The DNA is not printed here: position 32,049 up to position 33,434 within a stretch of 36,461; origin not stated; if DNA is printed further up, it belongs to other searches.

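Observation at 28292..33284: Complete mycobacterial-type polyprenyl-phospho-D-arabinofuranose (DPA-like) donor pathway embedded in a Wzx/Wzy polysaccharide operon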

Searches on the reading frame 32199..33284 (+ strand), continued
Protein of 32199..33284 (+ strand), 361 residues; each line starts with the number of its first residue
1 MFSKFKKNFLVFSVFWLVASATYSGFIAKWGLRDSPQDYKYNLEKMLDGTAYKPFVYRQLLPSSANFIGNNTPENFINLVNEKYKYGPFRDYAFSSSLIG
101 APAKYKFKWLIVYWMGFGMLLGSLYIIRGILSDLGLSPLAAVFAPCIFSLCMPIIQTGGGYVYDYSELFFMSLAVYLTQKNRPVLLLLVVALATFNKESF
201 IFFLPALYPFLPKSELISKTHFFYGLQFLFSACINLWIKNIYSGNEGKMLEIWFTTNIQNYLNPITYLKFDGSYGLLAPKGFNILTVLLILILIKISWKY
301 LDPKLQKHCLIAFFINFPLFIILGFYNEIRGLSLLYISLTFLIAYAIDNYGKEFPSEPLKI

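Call 39: get_annotated_region(hit=H4, flank=8000)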
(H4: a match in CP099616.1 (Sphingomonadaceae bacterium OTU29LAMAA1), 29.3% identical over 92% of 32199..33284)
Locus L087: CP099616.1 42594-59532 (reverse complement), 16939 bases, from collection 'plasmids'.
description: Sphingomonadaceae bacterium OTU29LAMAA1 plasmid unnamed, complete sequence
organism: Sphingomonadaceae bacterium OTU29LAMAA1 (NCBI taxid 2952887)
taxonomy: Bacteria; Pseudomonadota; Alphaproteobacteria; Sphingomonadales; Sphingomonadaceae; ; Sphingomonadaceae bacterium OTU29LAMAA1
host: -; source: Arabidopsis thaliana,pure culture,leaf; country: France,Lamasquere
typing (MOB-suite, as given by PLSDB): non-mobilizable
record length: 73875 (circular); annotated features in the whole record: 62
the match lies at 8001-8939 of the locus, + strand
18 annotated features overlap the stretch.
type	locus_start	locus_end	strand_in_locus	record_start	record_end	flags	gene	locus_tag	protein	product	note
CDS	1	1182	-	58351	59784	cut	-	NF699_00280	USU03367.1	relaxase/mobilization nuclease domain-containing protein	-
CDS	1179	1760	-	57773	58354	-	-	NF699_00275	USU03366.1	hypothetical protein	-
CDS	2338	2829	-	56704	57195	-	-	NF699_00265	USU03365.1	RES domain-containing protein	-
CDS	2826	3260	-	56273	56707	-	-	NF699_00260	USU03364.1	DUF2384 domain-containing protein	-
CDS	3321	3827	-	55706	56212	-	-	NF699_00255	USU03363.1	TIGR02594 family protein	-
CDS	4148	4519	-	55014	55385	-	-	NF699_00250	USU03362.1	hypothetical protein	-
CDS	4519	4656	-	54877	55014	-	-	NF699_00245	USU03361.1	hypothetical protein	-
CDS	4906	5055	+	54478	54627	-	-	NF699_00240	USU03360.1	hypothetical protein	-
CDS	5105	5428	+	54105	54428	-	-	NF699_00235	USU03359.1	hypothetical protein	-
CDS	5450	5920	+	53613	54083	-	-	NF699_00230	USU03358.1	hypothetical protein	-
CDS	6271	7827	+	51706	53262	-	-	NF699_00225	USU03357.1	hypothetical protein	-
CDS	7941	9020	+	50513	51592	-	-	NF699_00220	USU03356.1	hypothetical protein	-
CDS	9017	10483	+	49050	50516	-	-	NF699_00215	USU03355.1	UbiA family prenyltransferase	-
CDS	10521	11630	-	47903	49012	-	-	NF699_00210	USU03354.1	acyltransferase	-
CDS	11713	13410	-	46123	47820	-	-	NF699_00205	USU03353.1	hypothetical protein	-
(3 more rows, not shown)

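Call 43: search_protein_families(library=pfam, alignment_id=A1, max_evalue=1)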
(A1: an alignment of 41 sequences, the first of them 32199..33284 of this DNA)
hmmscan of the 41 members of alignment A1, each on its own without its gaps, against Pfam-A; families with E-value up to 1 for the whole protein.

A. member 1, window:32199-33284:+ (361 aa): 0 families

B. families by the number of members that match (of 41 scanned): 8 families
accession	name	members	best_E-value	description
PF17028.10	8TM_micro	1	0.012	8TM Microsporidial transmembrane domain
PF18939.6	DUF5686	1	0.02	Family of unknown function (DUF5686)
PF14897.12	EpsG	1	0.067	EpsG family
PF13813.11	MBOAT_2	1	0.1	Membrane bound O-acyl transferase family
PF09925.14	DUF2157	1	0.22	Predicted membrane protein (DUF2157)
PF18142.6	SLATT_fungal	1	0.27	SMODS and SLOG-associating 2TM effector domain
PF06637.16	PV-1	1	0.39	PV-1 protein (PLVAP)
PF15033.11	Kinocilin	1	0.48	Kinocilin protein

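Call 44: search_protein_families(library=ncbifam, alignment_id=A1, max_evalue=0.01)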
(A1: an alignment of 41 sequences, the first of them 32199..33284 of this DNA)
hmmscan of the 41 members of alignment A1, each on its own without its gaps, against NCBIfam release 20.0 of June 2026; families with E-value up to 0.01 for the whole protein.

A. member 1, window:32199-33284:+ (361 aa): 1 family
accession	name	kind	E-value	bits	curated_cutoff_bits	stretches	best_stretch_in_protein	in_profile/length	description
NF046093.1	AZOBR_p60025_fam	subfamily_domain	3.7e-06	26.3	150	1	111-208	115-208/232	AZOBR_p60025 family cell surface glycopolymer formation protein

B. families by the number of members that match (of 41 scanned): 1 family
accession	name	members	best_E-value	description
NF046093.1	AZOBR_p60025_fam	17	3.3e-06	AZOBR_p60025 family cell surface glycopolymer formation protein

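Call 54: find_related_loci(query=A1, collection=viral_contigs, flank=8000)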
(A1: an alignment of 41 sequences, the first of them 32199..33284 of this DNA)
Query A1 (361 aa) in viral_contigs; peptide patterns used: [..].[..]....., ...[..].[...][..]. (x = any residue, [..] = any of these).
122 stretches matched a pattern, but none encodes a relative of the query by tblastn (E <= 1e-3).

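Call 61: search_protein_representatives(alignment_id=A1)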
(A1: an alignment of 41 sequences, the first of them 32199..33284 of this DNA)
Query: 41 sequences, 359 profile positions. Proteins with E-value up to 0.001 (for the whole library): 1860; up to 1e-10: 1165; up to 1e-30: 355. The best 150 are listed.
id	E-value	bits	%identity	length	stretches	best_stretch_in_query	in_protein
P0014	6.8e-136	469.5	-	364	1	8-354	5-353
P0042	1.9e-132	458.1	-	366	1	4-354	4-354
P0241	2.6e-129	447.8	-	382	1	5-351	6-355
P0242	1.0e-124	432.7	-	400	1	6-355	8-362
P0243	7.9e-124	429.8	-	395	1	6-356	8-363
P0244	3.4e-123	427.7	-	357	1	5-355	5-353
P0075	6.2e-122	423.5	-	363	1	5-356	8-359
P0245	7.2e-122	423.3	-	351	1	8-350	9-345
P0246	1.1e-117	409.5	-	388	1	5-350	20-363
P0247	2.4e-116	405.1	-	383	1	10-351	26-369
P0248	6.6e-116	403.7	-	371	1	5-352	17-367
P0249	7.4e-116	403.5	-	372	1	8-350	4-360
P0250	4.0e-115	401.1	-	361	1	5-354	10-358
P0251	9.9e-115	399.8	-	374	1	5-350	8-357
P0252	2.5e-114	398.5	-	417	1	5-352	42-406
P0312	8.0e-93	327.8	-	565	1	5-354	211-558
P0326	4.0e-89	315.6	-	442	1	5-355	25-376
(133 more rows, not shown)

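Call 65: search_protein_families(library=ncbifam, proteins=[P0312], max_evalue=0.01)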
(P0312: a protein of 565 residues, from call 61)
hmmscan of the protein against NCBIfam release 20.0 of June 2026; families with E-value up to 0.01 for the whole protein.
P0312 (565 aa): 4 families
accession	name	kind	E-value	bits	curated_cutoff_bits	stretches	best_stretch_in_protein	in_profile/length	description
TIGR01490.1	HAD-SF-IB-hyp1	subfamily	9.2e-14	52.2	98.3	1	3-173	3-193/202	HAD-IB family hydrolase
TIGR01545.1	YfhB_g-proteo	equivalog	1.1e-08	35.2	259.25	1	39-178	62-202/210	phosphatidylglycerophosphatase C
TIGR01488.1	HAD-SF-IB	subfamily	4.5e-08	33.3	45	1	3-168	3-175/177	HAD-IB family phosphatase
NF052360.1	HolPasePseu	equivalog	9.3e-06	25.4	280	1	90-173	101-194/218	histidinol-phosphatase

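Call 70: search_protein_families(library=pfam, proteins=[P0312, P0326, L086:8980-10140:+], max_evalue=0.1)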
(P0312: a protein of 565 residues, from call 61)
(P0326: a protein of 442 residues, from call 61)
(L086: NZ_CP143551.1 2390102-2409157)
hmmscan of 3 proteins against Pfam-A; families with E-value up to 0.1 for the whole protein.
P0312 (565 aa): 1 family
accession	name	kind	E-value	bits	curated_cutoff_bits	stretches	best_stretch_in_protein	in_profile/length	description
PF12710.13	HAD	-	1.3e-18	68.5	27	1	3-167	2-188/189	haloacid dehalogenase-like hydrolase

P0326 (442 aa): 0 families

L086:8980-10140:+ (386 aa): 0 families

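Call 74: find_encoding_contigs(protein=P0010, flank=8000, max_places=1)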
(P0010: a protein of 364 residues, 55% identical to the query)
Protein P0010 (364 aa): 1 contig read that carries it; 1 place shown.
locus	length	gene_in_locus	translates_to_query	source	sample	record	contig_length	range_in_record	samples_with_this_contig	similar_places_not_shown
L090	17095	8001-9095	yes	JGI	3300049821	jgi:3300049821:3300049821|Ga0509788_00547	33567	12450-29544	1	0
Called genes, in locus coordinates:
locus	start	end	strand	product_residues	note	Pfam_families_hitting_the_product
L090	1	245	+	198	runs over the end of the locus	-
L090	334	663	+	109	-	PF02388:FemAB (weak)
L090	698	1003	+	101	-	-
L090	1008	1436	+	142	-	PF00106:adh_short, PF01370:Epimerase (weak), PF13561:adh_short_C2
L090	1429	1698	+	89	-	PF00106:adh_short (weak)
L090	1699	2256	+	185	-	-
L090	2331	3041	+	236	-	PF00501:AMP-binding, PF13193:AMP-binding_C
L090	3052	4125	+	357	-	PF08545:ACP_syn_III, PF08541:ACP_syn_III_C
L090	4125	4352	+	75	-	-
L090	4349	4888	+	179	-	PF17836:PglD_N (weak), PF25087:GMPPB_C, PF00132:Hexapep (weak)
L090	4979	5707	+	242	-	-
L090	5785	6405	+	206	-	-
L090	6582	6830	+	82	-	-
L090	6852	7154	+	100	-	PF01041:DegT_DnrJ_EryC1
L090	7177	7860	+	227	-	PF01041:DegT_DnrJ_EryC1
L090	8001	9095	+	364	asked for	-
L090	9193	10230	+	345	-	PF01041:DegT_DnrJ_EryC1, PF01212:Beta_elim_lyase (weak)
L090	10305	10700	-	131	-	-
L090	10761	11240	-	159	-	PF01370:Epimerase, PF16363:GDP_Man_Dehyd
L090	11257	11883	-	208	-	PF02397:Bac_transf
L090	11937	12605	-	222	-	-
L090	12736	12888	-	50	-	-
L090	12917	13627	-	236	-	PF16126:DUF4838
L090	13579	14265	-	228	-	-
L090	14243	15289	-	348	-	PF01408:GFO_IDH_MocA, PF02894:GFO_IDH_MocA_C, PF22725:GFO_IDH_MocA_C3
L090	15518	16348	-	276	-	PF00534:Glycos_transf_1, PF13692:Glyco_trans_1_4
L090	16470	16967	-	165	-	PF00583:Acetyltransf_1, PF13508:Acetyltransf_7, PF08445:FR47 (weak), PF13673:Acetyltransf_10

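Call 75: find_encoding_contigs(protein=P0020, flank=8000, max_places=1)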
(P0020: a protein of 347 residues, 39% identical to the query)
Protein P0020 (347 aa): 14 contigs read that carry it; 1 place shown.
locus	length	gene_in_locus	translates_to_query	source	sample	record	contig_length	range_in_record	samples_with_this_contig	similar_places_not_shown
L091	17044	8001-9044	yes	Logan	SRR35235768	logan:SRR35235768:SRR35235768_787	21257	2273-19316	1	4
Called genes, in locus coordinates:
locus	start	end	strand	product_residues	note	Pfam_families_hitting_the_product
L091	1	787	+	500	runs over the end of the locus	PF00083:Sugar_tr, PF07690:MFS_1, PF08946:Osmo_CC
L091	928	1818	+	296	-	PF00535:Glycos_transf_2, PF13641:Glyco_tranf_2_3 (weak)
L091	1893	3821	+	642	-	PF14393:DUF4422, PF01501:Glyco_transf_8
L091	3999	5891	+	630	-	PF13450:NAD_binding_8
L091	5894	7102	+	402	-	PF00034:Cytochrom_C, PF13442:Cytochrome_CBB3 (weak), PF00034:Cytochrom_C, PF13442:Cytochrome_CBB3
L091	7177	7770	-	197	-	PF03848:TehB, PF13489:Methyltransf_23, PF05175:MTS (weak), PF13847:Methyltransf_31, PF08241:Methyltransf_11, PF08242:Methyltransf_12 (faint), PF13649:Methyltransf_25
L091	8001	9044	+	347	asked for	-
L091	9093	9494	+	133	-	PF04138:GtrA_DPMS_TM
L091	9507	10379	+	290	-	PF01040:UbiA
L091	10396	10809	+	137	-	PF02681:DUF212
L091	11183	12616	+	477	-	PF00171:Aldedh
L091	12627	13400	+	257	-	PF07366:SnoaL (weak), PF12680:SnoaL_2 (weak)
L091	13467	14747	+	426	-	PF00202:Aminotran_3, PF00155:Aminotran_1_2 (faint)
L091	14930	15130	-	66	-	-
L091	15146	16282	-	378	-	PF02322:Cyt_bd_oxida_II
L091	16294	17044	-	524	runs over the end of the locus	PF01654:Cyt_bd_oxida_I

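Call 76: find_encoding_contigs(protein=P0312, flank=8000, max_places=2)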
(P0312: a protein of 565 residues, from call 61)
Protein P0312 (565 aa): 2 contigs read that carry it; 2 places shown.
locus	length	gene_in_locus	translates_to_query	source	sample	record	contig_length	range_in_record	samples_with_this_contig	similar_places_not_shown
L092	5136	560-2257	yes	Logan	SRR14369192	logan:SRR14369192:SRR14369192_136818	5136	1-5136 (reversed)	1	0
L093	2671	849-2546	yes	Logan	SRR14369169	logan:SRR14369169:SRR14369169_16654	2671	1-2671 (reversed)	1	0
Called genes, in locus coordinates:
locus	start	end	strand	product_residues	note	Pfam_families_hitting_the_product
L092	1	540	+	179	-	?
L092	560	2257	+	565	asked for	PF12710:HAD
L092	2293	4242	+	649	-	PF09913:DUF2142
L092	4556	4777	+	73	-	-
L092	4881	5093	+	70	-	-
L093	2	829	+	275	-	?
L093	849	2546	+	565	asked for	PF12710:HAD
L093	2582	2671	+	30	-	?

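Call 79: search_solved_structures(query=A1, max_evalue=10)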
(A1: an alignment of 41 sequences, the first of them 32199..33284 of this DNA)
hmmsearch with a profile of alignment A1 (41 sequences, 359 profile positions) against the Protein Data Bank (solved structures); distinct sequences matched with E-value up to 10: 3.
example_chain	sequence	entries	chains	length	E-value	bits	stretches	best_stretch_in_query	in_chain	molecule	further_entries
6uja_B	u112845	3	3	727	0.12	14.6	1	71-140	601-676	Integrin beta-8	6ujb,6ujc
8wcn_A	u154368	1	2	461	0.46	12.7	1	308-345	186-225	Diguanylate cyclase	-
2yev_C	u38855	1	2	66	0.52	12.5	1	139-187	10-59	CAA3-TYPE CYTOCHROME OXIDASE SUBUNIT IV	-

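Call 89: search_protein_families(library=ncbifam, proteins=[L092:2293-4242:+], max_evalue=0.01)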
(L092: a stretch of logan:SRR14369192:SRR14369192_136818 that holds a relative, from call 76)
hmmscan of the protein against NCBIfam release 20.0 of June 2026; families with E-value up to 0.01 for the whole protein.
L092:2293-4242:+ (649 aa): 0 families

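Call 105: search_protein_families(library=ncbifam, proteins=[L086:8980-10140:+, L087:7941-9020:+], max_evalue=1)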
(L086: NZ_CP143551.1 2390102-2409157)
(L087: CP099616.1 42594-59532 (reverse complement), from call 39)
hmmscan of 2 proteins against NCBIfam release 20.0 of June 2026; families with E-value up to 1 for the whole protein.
L086:8980-10140:+ (386 aa): 1 family
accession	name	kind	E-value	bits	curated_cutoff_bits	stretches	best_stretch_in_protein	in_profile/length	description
NF046093.1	AZOBR_p60025_fam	subfamily_domain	0.24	10.6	150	1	113-212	118-209/232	AZOBR_p60025 family cell surface glycopolymer formation protein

L087:7941-9020:+ (359 aa): 0 families
